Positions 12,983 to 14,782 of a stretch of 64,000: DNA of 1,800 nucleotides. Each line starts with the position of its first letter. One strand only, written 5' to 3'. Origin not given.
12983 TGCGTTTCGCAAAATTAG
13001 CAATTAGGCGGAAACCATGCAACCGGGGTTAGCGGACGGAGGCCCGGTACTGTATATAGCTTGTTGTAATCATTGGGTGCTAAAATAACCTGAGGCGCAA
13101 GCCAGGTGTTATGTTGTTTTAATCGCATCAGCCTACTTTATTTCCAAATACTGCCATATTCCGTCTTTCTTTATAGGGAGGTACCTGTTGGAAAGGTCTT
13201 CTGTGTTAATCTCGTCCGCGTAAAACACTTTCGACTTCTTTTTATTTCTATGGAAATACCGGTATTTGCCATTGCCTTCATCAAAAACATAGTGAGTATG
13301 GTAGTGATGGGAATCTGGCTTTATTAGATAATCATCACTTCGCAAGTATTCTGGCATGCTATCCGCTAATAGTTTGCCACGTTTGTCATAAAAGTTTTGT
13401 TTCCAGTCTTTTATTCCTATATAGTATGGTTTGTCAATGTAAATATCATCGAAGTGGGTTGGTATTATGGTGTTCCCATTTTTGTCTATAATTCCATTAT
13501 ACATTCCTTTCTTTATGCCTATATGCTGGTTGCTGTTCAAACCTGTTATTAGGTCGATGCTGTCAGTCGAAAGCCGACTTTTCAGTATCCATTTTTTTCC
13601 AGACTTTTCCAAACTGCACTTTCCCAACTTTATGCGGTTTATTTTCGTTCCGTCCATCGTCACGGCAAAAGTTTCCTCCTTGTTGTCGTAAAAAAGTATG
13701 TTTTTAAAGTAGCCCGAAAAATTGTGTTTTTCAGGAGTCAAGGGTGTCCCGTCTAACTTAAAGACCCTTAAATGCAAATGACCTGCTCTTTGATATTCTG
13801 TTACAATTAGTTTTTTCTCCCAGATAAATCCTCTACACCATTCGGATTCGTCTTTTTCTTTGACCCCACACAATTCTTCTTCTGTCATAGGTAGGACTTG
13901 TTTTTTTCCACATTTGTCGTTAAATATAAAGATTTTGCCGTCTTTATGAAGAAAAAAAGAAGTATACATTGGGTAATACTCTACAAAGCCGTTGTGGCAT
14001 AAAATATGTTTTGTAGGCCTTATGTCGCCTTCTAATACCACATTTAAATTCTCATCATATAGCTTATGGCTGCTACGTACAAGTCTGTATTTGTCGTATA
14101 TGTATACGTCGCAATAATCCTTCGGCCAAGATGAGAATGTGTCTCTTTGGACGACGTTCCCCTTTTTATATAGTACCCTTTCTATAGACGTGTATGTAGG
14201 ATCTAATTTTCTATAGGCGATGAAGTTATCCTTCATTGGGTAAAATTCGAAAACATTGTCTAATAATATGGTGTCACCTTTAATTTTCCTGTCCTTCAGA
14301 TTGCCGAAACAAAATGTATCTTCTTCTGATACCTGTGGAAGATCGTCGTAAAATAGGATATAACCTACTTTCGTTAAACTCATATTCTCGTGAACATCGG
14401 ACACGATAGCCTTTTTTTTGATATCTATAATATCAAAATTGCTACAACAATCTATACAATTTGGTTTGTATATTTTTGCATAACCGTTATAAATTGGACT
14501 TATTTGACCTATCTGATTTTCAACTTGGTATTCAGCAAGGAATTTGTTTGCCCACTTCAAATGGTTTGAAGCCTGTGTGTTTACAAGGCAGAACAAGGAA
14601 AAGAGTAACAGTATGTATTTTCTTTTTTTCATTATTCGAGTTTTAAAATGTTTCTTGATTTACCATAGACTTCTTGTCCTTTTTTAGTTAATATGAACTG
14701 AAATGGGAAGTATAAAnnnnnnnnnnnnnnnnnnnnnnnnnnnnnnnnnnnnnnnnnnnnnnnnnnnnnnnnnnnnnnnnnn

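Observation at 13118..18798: Tandem two-gene cassette with near-identical flanks and a strongly diverged core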

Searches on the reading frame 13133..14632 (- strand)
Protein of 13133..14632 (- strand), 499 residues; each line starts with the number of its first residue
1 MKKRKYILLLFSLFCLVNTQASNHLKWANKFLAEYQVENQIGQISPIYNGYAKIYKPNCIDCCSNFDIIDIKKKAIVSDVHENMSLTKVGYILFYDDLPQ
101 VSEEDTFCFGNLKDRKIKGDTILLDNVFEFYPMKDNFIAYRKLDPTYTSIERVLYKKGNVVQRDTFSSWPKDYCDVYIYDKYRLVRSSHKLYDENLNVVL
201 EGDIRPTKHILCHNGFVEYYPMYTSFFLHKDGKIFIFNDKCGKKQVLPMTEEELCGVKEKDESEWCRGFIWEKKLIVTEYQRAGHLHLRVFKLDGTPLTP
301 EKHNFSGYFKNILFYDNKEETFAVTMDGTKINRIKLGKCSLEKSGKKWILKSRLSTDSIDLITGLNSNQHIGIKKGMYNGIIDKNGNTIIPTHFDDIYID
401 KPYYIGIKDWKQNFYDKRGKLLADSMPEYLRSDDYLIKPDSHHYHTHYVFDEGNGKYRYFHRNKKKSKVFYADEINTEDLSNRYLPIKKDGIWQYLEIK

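Call 4: search_protein_families(library=pfam, proteins=[window:13133-14632:-], max_evalue=1)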
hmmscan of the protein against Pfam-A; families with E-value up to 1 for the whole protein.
window:13133-14632:- (499 aa): 1 family
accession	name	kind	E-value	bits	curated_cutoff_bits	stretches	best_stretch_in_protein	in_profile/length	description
PF14903.11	WG_beta_rep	-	0.00073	20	25.6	1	380-398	2-20/35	WG containing repeat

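Call 5: search_protein_families(library=ncbifam, proteins=[window:13133-14632:-], max_evalue=1)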
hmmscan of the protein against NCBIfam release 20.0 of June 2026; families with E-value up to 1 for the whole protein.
window:13133-14632:- (499 aa): 0 families

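Call 8: find_homologous_proteins(query=window:13133-14632:-)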
Query window:13133-14632:- (499 aa): 15 proteins with E <= 0.001 among 3221 candidates.
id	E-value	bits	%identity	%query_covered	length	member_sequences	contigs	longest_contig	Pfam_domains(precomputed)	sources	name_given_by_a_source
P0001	0.0e+0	1163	99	100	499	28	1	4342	-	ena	-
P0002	2.3e-228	777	72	100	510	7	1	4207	-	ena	-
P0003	8.5e-161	555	55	99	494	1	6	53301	-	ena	-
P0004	2.2e-118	415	46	100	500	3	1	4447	-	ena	-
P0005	9.2e-107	376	44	98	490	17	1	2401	-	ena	-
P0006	1.6e-96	342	43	100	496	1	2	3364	-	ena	-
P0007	2.8e-88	315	40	98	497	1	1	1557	-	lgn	-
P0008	2.3e-87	312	40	100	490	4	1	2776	-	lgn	-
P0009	3.1e-86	308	40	100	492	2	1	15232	-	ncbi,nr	ncbi:MAG: hypothetical protein K6G31_00075 [Paludibacteraceae bacterium]|nr:hypothetical protein [Pa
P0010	1.4e-81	293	39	99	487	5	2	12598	-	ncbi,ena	-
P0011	8.5e-61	225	34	100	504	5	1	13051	-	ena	-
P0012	1.0e-58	218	35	99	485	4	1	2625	PF14903.12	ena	-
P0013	2.1e-57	213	33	99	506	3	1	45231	-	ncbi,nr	ncbi:MAG: hypothetical protein K6G31_00360 [Paludibacteraceae bacterium]|nr:hypothetical protein [Pa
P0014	6.7e-56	208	34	99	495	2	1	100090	-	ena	-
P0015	5.3e-50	189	34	100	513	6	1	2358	-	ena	-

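Call 11: find_encoding_contigs(protein=P0003, flank=10000, max_places=6)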
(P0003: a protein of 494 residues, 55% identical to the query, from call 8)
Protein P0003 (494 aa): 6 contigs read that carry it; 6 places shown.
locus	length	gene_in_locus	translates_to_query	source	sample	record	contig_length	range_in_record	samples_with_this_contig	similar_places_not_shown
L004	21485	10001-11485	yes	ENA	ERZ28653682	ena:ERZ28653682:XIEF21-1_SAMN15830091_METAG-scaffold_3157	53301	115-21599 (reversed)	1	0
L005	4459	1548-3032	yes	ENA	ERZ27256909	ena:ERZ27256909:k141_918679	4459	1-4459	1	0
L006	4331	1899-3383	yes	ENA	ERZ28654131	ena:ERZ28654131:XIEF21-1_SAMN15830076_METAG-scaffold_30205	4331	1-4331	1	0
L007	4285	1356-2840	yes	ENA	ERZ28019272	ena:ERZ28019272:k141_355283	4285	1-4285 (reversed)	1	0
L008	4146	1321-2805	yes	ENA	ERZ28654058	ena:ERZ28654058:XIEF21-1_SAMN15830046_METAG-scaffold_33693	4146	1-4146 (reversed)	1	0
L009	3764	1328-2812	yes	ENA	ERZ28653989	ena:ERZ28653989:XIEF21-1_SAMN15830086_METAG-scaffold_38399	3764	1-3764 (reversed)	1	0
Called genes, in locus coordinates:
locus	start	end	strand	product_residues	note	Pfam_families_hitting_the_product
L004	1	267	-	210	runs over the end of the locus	PF13189:Cytidylate_kin2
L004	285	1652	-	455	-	PF01554:MatE, PF01943:Polysacc_synt (weak), PF01554:MatE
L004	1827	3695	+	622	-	PF00009:GTP_EFTU, PF01926:MMR_HSR1 (faint), PF22042:EF-G_D2, PF03144:GTP_EFTU_D2, PF00679:EFG_C, PF21018:BipA_C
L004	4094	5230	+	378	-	-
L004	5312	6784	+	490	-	-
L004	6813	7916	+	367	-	-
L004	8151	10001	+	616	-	-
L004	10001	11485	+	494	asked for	-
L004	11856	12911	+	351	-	-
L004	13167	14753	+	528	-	PF09820:AAA-ATPase_like, PF08011:PDDEXK_9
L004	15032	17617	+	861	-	PF13715:CarbopepD_reg_2, PF18939:DUF5686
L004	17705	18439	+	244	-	PF13568:OMP_b-brl_2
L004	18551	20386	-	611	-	PF11893:DUF3413, PF00884:Sulfatase, PF01663:Phosphodiest (faint)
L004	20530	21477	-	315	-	PF00291:PALP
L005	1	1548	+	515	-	?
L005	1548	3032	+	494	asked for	-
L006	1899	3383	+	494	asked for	-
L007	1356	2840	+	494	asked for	-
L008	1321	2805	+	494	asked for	-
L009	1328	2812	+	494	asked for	-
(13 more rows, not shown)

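Call 19: search_protein_families(library=pfam, proteins=[L004:8151-10001:+, L004:6813-7916:+, L004:13167-14753:+], max_evalue=1)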
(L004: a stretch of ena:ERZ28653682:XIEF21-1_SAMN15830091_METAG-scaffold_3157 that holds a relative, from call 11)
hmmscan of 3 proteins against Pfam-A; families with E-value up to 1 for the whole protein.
L004:8151-10001:+ (616 aa): 0 families

L004:6813-7916:+ (367 aa): 3 families
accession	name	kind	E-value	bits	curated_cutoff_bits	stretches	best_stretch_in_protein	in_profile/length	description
PF14523.12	Syntaxin_2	-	0.037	14.5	26.5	0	156-226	19-81/134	Syntaxin-like protein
PF05400.18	FliT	-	0.34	12.2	29.5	0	322-352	40-70/85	Flagellar protein FliT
PF08282.18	Hydrolase_3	-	0.79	9.8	20.9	1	125-211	91-182/255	haloacid dehalogenase-like hydrolase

L004:13167-14753:+ (528 aa): 2 families
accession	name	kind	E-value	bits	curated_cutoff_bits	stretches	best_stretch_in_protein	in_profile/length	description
PF09820.16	AAA-ATPase_like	-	2.8e-24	86.5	26.1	1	17-212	13-200/201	Predicted AAA-ATPase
PF08011.17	PDDEXK_9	-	6e-09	36.3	25.5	1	427-516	3-99/105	PD-(D/E)XK nuclease superfamily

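Call 24: predict_structure(alignment_id=A1)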
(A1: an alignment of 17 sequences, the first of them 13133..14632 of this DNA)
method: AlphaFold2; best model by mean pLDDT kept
length: 499 residues; sequences in the alignment: 17
mean_pLDDT: 75.8   pTM: 0.73
mean pLDDT of the five models: 75.8, 74.7, 74.0, 73.5, 73.3
residues with pLDDT >= 90: 126; 70-90: 223; 50-70: 98; < 50: 52
segments of 3 or more residues with pLDDT < 50: 15-20, 59-63, 96-122, 433-444
pLDDT, mean of each block of 10 residues (from residue 1): 61 49 79 87 79 69 63 71 57 46 25 31 58 72 72 75 74 63 81 89 76 77 78 89 88 73 78 86 78 91 89 93 93 94 96 89 92 95 95 90 86 89 80 36 57 83 73 80 83 85
secondary structure, 60 per line:
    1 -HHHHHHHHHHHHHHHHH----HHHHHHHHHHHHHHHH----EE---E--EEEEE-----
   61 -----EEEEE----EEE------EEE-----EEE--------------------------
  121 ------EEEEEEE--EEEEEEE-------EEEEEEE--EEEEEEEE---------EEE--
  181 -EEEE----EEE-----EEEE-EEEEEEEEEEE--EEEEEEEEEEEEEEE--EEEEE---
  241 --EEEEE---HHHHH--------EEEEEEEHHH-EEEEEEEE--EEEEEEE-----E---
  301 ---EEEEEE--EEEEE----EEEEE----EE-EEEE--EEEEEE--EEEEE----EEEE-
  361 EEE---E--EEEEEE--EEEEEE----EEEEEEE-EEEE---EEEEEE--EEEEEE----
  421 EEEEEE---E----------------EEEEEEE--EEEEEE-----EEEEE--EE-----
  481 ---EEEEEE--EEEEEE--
elements in order: H2-18 H23-38 E51-55 E66-70 E75-77 E84-86 E92-94 E127-133 E136-142 E150-156 E159-166 E176-178 E182-185 E190-192 E198-201 E203-213 E216-230 E233-237 E243-247 H251-255 E264-270 E275-282 E285-291 E304-309 E312-316 E321-325 E333-336 E339-344 E347-351 E356-359 E361-363 E370-375 E378-383 E388-394 E396-399 E403-408 E411-416 E421-426 E447-453 E456-461 E467-471 E484-489 E492-497

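Call 27: find_related_loci(query=A1, collection=genome_contigs, flank=10000)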
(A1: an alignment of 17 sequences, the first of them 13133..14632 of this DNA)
Query A1 (499 aa) in genome_contigs; peptide patterns used: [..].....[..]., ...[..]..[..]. (x = any residue, [..] = any of these).
445 stretches matched a pattern; 3 encode a relative of the query (tblastn E <= 1e-3); 2 distinct loci.
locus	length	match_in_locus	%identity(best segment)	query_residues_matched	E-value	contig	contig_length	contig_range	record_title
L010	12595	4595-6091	100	1-499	0e+0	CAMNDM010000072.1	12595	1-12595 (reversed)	MAG: uncultured Bacteroidales bacterium isolate SRR873598_bin.53_metaWRAP_v1.3_MAG genome assembly, contig: NODE.10770_l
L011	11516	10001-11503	32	1-499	3e-61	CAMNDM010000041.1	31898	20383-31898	MAG: uncultured Bacteroidales bacterium isolate SRR873598_bin.53_metaWRAP_v1.3_MAG genome assembly, contig: NODE.2192_le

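Call 31: fold_search(model_id=the predicted structure, library=pdb)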
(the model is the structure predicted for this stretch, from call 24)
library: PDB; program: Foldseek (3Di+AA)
matches with E <= 10: 1024; with E <= 0.001: 229
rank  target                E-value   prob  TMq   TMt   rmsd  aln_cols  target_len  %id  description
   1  2ynp_A                8.3e-09  1.00  0.19  0.17  26.2       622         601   10  yeast betaprime COP 1-604 with KTKTN motif (released 2012-12-12)
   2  8bbf_B                9.7e-09  1.00  0.16  0.10  19.8       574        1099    9  Structure of the IFT-A complex; IFT-A1 module (released 2022-12-07)
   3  8bbg_C                1.7e-08  1.00  0.16  0.09  21.7       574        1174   10  Structure of the IFT-A complex; anterograde IFT-A train model (released 2022-12-21)
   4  9a2d_F                1.7e-08  1.00  0.16  0.08  23.7       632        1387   10  Modeling of the ciliary Intraflagellar transport-A complex (released 2024-05-10)
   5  3mkq_C                1.9e-08  1.00  0.19  0.14  19.6       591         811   10  Crystal structure of yeast alpha/betaprime-COP subcomplex of the COPI vesicular coat (released 2010-07-14)
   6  1k32_A                1.9e-08  1.00  0.15  0.09  28.5       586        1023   11  Crystal structure of the tricorn protease (released 2001-12-05)
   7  8bbe_C                3.8e-08  1.00  0.16  0.13  20.8       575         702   10  Structure of the IFT-A complex; IFT-A2 module (released 2022-12-21)
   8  8hmf_D                4.5e-08  1.00  0.16  0.09  21.3       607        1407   11  head module state 2 of Tetrahymena IFT-A (released 2023-06-14)
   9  9a2d_C                4.9e-08  1.00  0.19  0.10  22.3       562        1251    8  Modeling of the ciliary Intraflagellar transport-A complex (released 2024-05-10)
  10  9qpq_D                6.1e-08  1.00  0.24  0.22  15.3       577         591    9  The structure of the COPI leaf bound to GOLPH3 (released 2025-10-22)
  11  8fgw_B                6.1e-08  1.00  0.12  0.08  21.7       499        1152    9  Human IFT-A complex structures provide molecular insights into ciliary transport (released 2023-02-22)
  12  8d30_A                8.2e-08  1.00  0.17  0.15  21.7       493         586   12  Crystal structure of the human COPB2 WD-domains (released 2022-11-16)
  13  8bbf_A                9.1e-08  1.00  0.17  0.12  22.6       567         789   10  Structure of the IFT-A complex; IFT-A1 module (released 2022-12-07)
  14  8f5o_C                1.5e-07  1.00  0.16  0.09  22.6       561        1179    9  Structure of Leishmania tarentolae IFT-A (state 1) (released 2022-12-21)
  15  8fh3_B                1.7e-07  1.00  0.15  0.09  23.3       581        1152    9  Human IFT-A complex structures provide molecular insights into ciliary transport (released 2023-02-22)
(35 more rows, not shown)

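Call 35: find_homologous_proteins(query=L004:8151-10001:+)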
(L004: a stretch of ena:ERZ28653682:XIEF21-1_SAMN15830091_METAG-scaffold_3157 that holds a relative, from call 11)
Query L004:8151-10001:+ (616 aa): 12 proteins with E <= 0.001 among 8000 candidates.
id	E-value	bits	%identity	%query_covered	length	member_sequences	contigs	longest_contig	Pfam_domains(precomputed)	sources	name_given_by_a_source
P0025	0.0e+0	1447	100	100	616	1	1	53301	-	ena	-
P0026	1.0e-203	697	58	99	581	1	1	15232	-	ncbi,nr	ncbi:MAG: hypothetical protein K6G31_00070 [Paludibacteraceae bacterium]|nr:hypothetical protein [Pa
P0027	3.7e-196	672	56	96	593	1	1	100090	-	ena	-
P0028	7.3e-130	453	92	35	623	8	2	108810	-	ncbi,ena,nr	ncbi:MAG: hypothetical protein IKP37_04640 [Paludibacteraceae bacterium]|nr:hypothetical protein [Pa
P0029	7.4e-129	449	93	34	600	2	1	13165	-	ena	-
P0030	2.4e-126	441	93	34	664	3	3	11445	-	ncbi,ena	-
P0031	6.2e-58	215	40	66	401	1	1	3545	-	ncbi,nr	ncbi:MAG: hypothetical protein J6X26_01880, partial [Bacteroidales bacterium]|nr:hypothetical protei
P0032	1.1e-43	168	54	25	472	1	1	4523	-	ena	-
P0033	8.7e-35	139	88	12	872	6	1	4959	PF00041.28,PF16656.12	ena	-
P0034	1.1e-28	118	63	14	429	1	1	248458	-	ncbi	-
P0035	3.8e-24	103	96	8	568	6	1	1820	-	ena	-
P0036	1.5e-10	58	46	14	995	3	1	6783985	PF13529.14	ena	-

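Call 39: find_encoding_contigs(protein=P0027, flank=10000, max_places=2)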
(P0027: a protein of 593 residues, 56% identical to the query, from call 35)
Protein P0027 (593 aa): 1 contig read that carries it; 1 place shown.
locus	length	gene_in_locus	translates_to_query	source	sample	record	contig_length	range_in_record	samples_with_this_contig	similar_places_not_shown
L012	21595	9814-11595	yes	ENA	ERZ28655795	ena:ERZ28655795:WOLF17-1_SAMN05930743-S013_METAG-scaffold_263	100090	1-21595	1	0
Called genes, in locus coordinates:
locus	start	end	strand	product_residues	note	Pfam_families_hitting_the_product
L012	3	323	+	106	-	?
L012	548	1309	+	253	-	-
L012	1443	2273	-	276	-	PF13715:CarbopepD_reg_2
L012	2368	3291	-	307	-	-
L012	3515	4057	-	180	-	PF13430:DUF4112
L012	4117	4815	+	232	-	-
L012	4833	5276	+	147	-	PF03544:TonB_C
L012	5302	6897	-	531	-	PF00425:Chorismate_bind, PF01063:Aminotran_4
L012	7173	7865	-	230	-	-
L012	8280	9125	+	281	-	-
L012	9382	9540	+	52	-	-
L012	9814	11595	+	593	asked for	-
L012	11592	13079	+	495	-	-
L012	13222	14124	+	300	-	-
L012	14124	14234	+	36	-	-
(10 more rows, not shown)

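Call 40: find_encoding_contigs(protein=P0026, flank=10000, max_places=2)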
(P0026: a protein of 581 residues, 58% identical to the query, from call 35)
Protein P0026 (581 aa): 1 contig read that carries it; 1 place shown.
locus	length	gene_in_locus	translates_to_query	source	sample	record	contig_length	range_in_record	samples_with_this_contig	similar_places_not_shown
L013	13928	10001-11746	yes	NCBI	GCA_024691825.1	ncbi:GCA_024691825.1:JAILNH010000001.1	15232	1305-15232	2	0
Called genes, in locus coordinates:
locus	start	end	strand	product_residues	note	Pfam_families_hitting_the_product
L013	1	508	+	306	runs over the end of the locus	PF12784:PDDEXK_2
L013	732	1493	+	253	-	-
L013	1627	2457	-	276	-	PF13715:CarbopepD_reg_2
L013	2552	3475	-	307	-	-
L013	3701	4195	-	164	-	PF13430:DUF4112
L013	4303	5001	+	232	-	-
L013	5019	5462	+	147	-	PF03544:TonB_C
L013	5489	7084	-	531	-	PF00425:Chorismate_bind, PF01063:Aminotran_4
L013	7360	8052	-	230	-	-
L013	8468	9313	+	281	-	-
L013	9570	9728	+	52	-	-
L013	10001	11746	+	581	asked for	-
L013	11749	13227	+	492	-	-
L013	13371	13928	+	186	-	?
